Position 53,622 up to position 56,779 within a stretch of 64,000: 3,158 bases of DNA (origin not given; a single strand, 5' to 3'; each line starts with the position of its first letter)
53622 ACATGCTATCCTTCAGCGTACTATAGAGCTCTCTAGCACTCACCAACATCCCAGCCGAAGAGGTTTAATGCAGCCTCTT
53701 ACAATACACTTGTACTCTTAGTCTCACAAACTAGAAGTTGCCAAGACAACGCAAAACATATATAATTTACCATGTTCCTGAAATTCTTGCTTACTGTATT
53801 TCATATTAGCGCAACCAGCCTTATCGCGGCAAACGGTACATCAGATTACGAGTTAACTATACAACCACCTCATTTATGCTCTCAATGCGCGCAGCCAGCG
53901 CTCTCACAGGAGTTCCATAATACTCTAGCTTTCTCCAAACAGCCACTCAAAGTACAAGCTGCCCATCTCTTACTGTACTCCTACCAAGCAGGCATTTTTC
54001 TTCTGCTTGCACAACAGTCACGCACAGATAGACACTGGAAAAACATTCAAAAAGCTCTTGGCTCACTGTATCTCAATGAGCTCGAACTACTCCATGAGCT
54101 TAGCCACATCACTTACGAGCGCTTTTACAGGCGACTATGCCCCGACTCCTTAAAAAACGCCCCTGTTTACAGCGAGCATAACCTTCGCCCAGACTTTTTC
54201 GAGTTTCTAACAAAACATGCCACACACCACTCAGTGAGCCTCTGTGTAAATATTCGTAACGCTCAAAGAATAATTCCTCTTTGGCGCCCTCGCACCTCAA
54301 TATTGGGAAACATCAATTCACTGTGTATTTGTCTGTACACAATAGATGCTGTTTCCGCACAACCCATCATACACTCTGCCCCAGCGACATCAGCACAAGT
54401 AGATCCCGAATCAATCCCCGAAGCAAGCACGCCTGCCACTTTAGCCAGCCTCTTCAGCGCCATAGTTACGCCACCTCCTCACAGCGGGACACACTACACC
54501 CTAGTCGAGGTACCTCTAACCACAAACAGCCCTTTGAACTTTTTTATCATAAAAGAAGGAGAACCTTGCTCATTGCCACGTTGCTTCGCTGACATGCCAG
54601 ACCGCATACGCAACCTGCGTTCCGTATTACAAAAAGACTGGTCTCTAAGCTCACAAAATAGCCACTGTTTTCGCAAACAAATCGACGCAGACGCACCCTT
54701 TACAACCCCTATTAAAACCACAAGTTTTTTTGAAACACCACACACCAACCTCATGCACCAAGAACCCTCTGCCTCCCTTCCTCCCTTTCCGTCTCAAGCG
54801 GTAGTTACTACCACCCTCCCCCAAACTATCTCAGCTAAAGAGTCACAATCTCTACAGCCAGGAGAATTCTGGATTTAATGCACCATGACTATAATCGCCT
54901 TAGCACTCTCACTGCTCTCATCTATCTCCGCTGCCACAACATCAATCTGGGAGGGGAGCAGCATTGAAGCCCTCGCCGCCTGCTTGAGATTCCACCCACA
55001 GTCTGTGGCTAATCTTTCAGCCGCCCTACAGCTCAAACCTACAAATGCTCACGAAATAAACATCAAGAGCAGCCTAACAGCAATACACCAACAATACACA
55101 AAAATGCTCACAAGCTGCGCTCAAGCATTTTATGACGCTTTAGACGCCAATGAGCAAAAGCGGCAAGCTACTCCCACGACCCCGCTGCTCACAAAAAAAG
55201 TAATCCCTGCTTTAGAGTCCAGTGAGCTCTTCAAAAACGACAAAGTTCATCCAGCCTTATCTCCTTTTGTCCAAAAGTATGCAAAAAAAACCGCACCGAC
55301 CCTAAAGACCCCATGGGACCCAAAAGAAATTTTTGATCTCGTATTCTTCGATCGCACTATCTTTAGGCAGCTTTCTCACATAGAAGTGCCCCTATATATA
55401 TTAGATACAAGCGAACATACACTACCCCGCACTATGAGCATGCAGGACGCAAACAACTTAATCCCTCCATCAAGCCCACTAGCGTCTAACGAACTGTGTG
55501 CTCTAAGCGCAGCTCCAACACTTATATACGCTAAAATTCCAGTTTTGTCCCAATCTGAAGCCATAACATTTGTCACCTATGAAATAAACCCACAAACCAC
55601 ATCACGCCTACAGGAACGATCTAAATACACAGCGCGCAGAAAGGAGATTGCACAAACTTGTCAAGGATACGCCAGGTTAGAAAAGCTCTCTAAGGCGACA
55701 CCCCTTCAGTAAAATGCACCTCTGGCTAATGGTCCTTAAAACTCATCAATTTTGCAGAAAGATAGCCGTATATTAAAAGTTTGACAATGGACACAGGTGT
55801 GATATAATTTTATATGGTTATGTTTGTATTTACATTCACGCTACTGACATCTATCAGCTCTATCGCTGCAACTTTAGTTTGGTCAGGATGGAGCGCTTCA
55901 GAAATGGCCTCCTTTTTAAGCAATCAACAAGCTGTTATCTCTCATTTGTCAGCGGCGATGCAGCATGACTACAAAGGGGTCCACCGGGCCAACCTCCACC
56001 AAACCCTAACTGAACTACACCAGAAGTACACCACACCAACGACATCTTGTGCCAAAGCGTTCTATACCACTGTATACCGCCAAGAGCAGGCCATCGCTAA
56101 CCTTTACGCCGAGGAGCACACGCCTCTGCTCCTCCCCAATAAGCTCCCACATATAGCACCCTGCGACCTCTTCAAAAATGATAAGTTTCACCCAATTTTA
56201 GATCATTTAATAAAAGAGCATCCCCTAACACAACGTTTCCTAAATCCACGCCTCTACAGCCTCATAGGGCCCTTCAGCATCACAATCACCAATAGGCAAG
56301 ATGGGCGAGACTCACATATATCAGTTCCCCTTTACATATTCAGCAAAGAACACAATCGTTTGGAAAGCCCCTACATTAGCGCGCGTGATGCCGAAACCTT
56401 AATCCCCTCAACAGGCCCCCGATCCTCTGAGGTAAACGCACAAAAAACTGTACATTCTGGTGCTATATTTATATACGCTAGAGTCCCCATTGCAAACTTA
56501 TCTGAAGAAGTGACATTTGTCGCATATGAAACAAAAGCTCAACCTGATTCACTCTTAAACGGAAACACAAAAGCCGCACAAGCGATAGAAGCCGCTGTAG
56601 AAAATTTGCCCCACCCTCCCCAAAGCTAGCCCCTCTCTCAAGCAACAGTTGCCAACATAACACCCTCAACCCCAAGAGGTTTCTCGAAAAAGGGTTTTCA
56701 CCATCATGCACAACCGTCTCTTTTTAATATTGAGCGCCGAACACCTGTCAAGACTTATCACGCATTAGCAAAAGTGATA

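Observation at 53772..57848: Second locus interleaving two different secreted families in the order B-A-A-B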

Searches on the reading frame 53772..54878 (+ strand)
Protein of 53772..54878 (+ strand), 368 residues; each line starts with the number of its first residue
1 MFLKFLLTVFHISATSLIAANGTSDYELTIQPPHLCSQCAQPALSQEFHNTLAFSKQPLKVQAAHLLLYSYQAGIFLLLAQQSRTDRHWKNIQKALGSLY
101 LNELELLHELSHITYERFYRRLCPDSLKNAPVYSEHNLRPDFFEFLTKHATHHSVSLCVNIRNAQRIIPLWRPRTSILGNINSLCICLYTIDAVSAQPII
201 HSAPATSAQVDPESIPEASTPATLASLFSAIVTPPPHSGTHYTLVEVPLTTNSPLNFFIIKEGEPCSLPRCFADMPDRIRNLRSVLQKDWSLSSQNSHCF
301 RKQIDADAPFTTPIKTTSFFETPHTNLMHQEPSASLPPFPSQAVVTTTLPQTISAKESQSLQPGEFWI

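Call 6: search_protein_families(library=pfam, proteins=[window:53772-54878:+], max_evalue=1)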
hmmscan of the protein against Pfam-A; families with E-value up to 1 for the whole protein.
window:53772-54878:+ (368 aa): 0 families

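Call 7: search_protein_families(library=ncbifam, proteins=[window:53772-54878:+], max_evalue=1)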
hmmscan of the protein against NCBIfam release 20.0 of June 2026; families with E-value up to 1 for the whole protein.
window:53772-54878:+ (368 aa): 0 families

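Call 12: find_encoding_contigs(protein=window:53772-54878:+, flank=10000, max_places=6)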
Protein window:53772-54878:+ (368 aa): no gene with exactly this product is on record in the collection.

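Call 13: find_homologous_proteins(query=window:53772-54878:+, max_evalue=0.01)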
Query window:53772-54878:+: 3392 candidates shared short words with the query, none scored E <= 0.01.
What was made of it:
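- Tried and rejected: That tool is therefore blind at about 35% identity (call 13).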

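Call 21: find_related_loci(query=A1, collection=genome_contigs, flank=10000)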
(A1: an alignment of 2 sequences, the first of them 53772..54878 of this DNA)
Query A1 (368 aa) in genome_contigs; peptide patterns used: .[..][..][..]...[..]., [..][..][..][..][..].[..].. (x = any residue, [..] = any of these).
110 stretches matched a pattern, but none encodes a relative of the query by tblastn (E <= 1e-3).

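Call 43: find_related_loci(query=A1, collection=metagenome_contigs, flank=10000)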
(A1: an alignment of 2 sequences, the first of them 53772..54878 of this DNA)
Query A1 (368 aa) in metagenome_contigs; peptide patterns used: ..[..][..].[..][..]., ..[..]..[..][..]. (x = any residue, [..] = any of these).
219 stretches matched a pattern, but none encodes a relative of the query by tblastn (E <= 1e-3).
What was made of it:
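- The distribution of B outside this genome was tested only with low-sensitivity tools (calls 13, 21, 43).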

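Call 79: search_solved_structures(query=A1, max_evalue=1)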
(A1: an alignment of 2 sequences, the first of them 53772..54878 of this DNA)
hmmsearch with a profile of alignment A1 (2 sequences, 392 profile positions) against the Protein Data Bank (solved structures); distinct sequences matched with E-value up to 1: 0.

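Call 80: search_protein_families(library=padloc, proteins=[window:53772-54878:+], max_evalue=0.1)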
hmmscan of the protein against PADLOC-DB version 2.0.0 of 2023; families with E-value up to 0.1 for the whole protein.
window:53772-54878:+ (368 aa): 0 families

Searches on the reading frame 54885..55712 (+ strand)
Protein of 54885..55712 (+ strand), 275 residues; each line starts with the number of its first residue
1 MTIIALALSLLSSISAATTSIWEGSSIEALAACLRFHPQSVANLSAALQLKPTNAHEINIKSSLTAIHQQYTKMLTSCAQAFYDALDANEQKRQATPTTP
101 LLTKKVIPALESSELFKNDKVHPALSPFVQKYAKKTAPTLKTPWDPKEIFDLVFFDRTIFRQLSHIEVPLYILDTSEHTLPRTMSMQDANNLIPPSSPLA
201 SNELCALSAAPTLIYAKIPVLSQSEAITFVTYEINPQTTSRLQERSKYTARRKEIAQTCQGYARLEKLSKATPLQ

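Call 6: search_protein_families(library=pfam, proteins=[window:54885-55712:+], max_evalue=1)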
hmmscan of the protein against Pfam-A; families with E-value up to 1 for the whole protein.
window:54885-55712:+ (275 aa): 1 family
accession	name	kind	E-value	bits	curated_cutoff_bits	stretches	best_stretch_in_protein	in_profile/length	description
PF25310.1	VG15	-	0.05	14.2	26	1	32-132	16-123/212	VG15 protein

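Call 7: search_protein_families(library=ncbifam, proteins=[window:54885-55712:+], max_evalue=1)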
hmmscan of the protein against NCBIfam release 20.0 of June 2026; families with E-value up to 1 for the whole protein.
window:54885-55712:+ (275 aa): 1 family
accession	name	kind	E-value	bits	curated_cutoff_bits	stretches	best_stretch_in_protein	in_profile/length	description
NF047724.1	TrhSuTaseStf0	equivalog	0.027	13.8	400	1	14-104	148-238/261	trehalose 2-sulfotransferase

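Call 22: find_related_loci(query=A2, collection=genome_contigs, flank=10000)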
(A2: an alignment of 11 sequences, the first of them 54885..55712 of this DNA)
Query A2 (275 aa) in genome_contigs; peptide patterns used: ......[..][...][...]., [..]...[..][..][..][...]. (x = any residue, [..] = any of these).
38 stretches matched a pattern, but none encodes a relative of the query by tblastn (E <= 1e-3).
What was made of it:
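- Tried and rejected: Scans of genome_contigs with the B and A alignments found nothing, so this genome is not in that collection (calls 21, 22).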

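Call 23: find_homologous_proteins(query=A2, max_evalue=0.01)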
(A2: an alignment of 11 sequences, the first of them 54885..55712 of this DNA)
Query A2 (11 sequences) (275 aa, profile of the alignment): 2 proteins with E <= 0.01 among 8000 candidates.
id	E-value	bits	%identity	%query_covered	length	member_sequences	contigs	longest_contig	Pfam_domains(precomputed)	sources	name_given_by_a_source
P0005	1.2e-97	345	100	100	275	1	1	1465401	-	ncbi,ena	-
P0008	5.7e-87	310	35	75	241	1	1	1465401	-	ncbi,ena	-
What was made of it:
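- Tried and rejected: The same tool run with the A profile returned only two proteins of this genome (call 23).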

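Call 30: predict_structure(alignment_id=A2)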
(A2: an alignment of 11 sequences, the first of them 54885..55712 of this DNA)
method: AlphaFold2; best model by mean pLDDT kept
length: 275 residues; sequences in the alignment: 11
mean_pLDDT: 75.2   pTM: 0.75
mean pLDDT of the five models: 75.2, 74.4, 73.4, 70.8, 67.6
residues with pLDDT >= 90: 34; 70-90: 155; 50-70: 51; < 50: 35
segments of 3 or more residues with pLDDT < 50: 1-18, 99-103, 139-143, 146-148, 272-275
pLDDT, mean of each block of 10 residues (from residue 1): 42 42 82 86 88 85 88 89 88 63 66 88 90 66 48 83 88 70 87 84 63 88 83 70 67 80 71 45
secondary structure, 60 per line:
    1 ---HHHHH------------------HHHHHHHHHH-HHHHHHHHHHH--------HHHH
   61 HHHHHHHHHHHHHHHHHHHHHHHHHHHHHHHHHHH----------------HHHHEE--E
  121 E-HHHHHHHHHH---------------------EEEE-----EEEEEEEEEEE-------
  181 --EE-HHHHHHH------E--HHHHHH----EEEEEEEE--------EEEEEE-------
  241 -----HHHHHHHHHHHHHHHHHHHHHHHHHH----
elements in order: H4-8 H27-36 H38-48 H57-95 H112-115 H123-132 E154-157 E163-173 H186-192 H202-207 E212-219 E228-233 H246-271

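Call 32: search_protein_representatives(alignment_id=A2)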
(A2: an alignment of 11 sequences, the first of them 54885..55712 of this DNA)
Query: 11 sequences, 292 profile positions. Proteins with E-value up to 0.001 (for the whole library): 9; up to 1e-10: 8; up to 1e-30: 5. The best 9 are listed.
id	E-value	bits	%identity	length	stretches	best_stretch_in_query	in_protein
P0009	0.0e+00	1016.9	-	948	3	1-284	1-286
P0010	8.0e-134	461.7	-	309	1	1-284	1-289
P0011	4.8e-107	373.8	-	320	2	19-281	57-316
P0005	4.0e-98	344.5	-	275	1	4-283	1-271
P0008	1.8e-87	309.5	-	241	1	35-274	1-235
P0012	1.9e-29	119.1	-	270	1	10-256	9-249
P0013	7.1e-24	100.8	-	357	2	119-233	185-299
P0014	1.6e-15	73.4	-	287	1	23-239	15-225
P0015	1.0e-09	54.3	-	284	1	29-277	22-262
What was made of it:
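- On Two-component (heteromeric) surface or receptor-ligand pair: No other genome with the family on a contig long enough to judge was found (calls 21, 22, 32, 43).
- There are no homologs outside the lineage (call 32).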

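Call 35: list_cluster_members(proteins=[P0012, P0013, P0014, P0015, P0009, P0011])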
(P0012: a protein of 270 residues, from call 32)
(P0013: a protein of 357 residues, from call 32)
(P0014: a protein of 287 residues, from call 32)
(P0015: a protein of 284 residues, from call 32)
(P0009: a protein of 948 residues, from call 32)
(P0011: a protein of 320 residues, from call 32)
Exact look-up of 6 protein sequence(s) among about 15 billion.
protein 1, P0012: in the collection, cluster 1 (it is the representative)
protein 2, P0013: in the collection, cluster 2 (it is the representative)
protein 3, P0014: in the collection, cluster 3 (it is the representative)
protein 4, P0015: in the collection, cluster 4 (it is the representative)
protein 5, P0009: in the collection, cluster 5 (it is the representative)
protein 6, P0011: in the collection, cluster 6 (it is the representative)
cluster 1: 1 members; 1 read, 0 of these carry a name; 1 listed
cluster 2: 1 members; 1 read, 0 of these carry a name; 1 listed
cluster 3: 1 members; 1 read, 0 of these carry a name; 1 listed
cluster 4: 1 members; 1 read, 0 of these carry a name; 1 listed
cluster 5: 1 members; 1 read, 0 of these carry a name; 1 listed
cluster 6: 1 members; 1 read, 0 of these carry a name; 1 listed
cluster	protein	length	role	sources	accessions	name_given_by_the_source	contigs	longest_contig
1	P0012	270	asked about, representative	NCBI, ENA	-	-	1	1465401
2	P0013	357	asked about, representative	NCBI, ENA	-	-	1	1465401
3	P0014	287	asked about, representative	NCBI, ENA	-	-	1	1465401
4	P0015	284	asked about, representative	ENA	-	-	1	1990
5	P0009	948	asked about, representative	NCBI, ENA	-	-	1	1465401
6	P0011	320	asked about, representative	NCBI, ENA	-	-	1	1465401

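Call 36: find_encoding_contigs(protein=P0015, flank=5000, max_places=5)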
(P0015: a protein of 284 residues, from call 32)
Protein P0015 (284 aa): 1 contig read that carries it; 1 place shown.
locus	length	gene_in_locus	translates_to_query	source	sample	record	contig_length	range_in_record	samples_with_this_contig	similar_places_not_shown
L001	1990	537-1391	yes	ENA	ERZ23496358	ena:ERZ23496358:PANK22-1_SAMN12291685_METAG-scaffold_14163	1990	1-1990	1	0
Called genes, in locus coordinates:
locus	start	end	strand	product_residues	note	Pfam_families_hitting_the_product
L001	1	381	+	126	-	?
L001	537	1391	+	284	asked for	-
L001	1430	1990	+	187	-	?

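Call 37: find_encoding_contigs(protein=P0012, flank=10000, max_places=3)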
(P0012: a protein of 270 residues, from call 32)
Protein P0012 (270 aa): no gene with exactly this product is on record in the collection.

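Call 62: fold_search(model_id=the predicted structure, library=pdb)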
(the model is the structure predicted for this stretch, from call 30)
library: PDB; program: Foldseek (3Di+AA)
matches with E <= 10: 59; with E <= 0.001: 0
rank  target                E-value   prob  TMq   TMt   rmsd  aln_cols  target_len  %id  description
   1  3tgo_D                1.5e+00  0.02  0.10  0.13  18.3       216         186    8  Crystal structure of the E. coli BamCD complex (released 2011-09-28)
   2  7nuf_A                1.7e+00  0.03  0.18  0.10  27.9       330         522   11  Vaccinia virus protein 018 in complex with STAT1 (released 2021-07-28)
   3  1yvl_A                2.1e+00  0.02  0.17  0.08  27.6       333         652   10  Structure of Unphosphorylated STAT1 (released 2005-03-22)
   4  3vca                  2.2e+00  0.03  0.14  0.11  17.4       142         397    8  Quaternary Ammonium Oxidative Demethylation: X-ray Crystallographic, Resonance Raman and UV-visible Spectroscopic Analys (released 2012-02-08)
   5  8p8k_AAA              2.6e+00  0.01  0.09  0.09  19.4       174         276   13  Acyl-ACP thioesterase from Lemna paucicostata in complex with a thiazolopyridine (released 2023-09-20)
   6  4k00_A                2.9e+00  0.02  0.09  0.15  10.1       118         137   11  Crystal structure of Slr0204, a 1,4-dihydroxy-2-naphthoyl-CoA thioesterase from Synechocystis (released 2013-04-17)
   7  4k00_B                2.9e+00  0.02  0.08  0.14  10.5       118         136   11  Crystal structure of Slr0204, a 1,4-dihydroxy-2-naphthoyl-CoA thioesterase from Synechocystis (released 2013-04-17)
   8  7htv_A                2.9e+00  0.01  0.09  0.09  19.6       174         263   11  PanDDA analysis group deposition -- Crystal Structure of FatA in complex with Z57122377 (released 2025-08-13)
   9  6oap_B                3.2e+00  0.06  0.11  0.10  15.9        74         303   19  Crystal structure of a dual sensor histidine kinase in the green-light absorbing Pg state (released 2019-09-18)
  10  3bcy                  3.2e+00  0.02  0.10  0.16  10.1        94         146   13  Crystal structure of YER067W (released 2008-11-18)
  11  7hr5_A                3.2e+00  0.01  0.09  0.09  21.0       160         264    9  PanDDA analysis group deposition -- Crystal Structure of FatA in complex with Z969591530 (released 2025-08-13)
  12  6elu_D                3.4e+00  0.25  0.20  0.33   4.6        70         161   16  Structure of Serum Resistance Associated protein from T. b. rhodesiense (released 2018-01-24)
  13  9hrr_B                3.4e+00  0.01  0.08  0.08  20.0       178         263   10  Crystal structure of Arabidopsis thaliana Fatty Acid Thioesterase A in an apo state (released 2025-08-13)
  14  2hx5                  4.3e+00  0.02  0.09  0.15  10.3       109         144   12  Crystal structure of a putative thioesterase (pmt_2055) from prochlorococcus marinus str. mit 9313 at 1.50 A resolution (released 2006-08-15)
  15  9hrr_A                4.3e+00  0.01  0.08  0.08  20.1       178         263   10  Crystal structure of Arabidopsis thaliana Fatty Acid Thioesterase A in an apo state (released 2025-08-13)
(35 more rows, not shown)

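Call 78: search_solved_structures(query=A2, max_evalue=1)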
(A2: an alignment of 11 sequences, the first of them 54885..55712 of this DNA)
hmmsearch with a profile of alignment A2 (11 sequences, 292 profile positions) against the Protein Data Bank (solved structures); distinct sequences matched with E-value up to 1: 1.
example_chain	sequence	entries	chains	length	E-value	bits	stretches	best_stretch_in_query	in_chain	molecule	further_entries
28ik_A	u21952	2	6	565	0.42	12.9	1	67-140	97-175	Secreted acid phosphatase 1 (SAP1)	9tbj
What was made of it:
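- On Any curated protein family (Pfam-A, NCBIfam, PADLOC) or solved structure: PDB profile searches give nothing below E=0.42 (calls 78, 79).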

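Call 80: search_protein_families(library=padloc, proteins=[window:54885-55712:+], max_evalue=0.1)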
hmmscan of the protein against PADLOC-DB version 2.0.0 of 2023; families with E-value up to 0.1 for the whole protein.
window:54885-55712:+ (275 aa): 1 family
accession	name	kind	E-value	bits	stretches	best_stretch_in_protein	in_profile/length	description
PDLC00837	E1-E2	-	0.014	12.1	1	52-94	483-527/593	E1-E2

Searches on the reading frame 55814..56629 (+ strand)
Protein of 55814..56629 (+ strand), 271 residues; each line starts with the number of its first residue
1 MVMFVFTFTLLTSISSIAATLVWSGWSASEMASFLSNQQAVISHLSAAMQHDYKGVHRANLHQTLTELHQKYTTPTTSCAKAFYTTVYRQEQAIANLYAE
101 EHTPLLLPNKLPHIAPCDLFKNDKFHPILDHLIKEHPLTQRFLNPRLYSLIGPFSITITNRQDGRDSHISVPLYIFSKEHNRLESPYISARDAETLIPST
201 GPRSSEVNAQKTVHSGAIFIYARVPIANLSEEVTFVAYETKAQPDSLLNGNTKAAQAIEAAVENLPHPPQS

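Call 6: search_protein_families(library=pfam, proteins=[window:55814-56629:+], max_evalue=1)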
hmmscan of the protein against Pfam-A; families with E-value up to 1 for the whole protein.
window:55814-56629:+ (271 aa): 0 families

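Call 7: search_protein_families(library=ncbifam, proteins=[window:55814-56629:+], max_evalue=1)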
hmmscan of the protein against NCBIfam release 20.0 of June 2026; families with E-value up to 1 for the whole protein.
window:55814-56629:+ (271 aa): 0 families

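Call 80: search_protein_families(library=padloc, proteins=[window:55814-56629:+], max_evalue=0.1)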
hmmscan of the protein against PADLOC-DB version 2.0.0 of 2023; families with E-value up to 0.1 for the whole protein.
window:55814-56629:+ (271 aa): 1 family
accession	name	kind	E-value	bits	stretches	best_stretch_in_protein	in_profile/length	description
PDLC02260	AbiEi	-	0.031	12.1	1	34-73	68-107/131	AbiEi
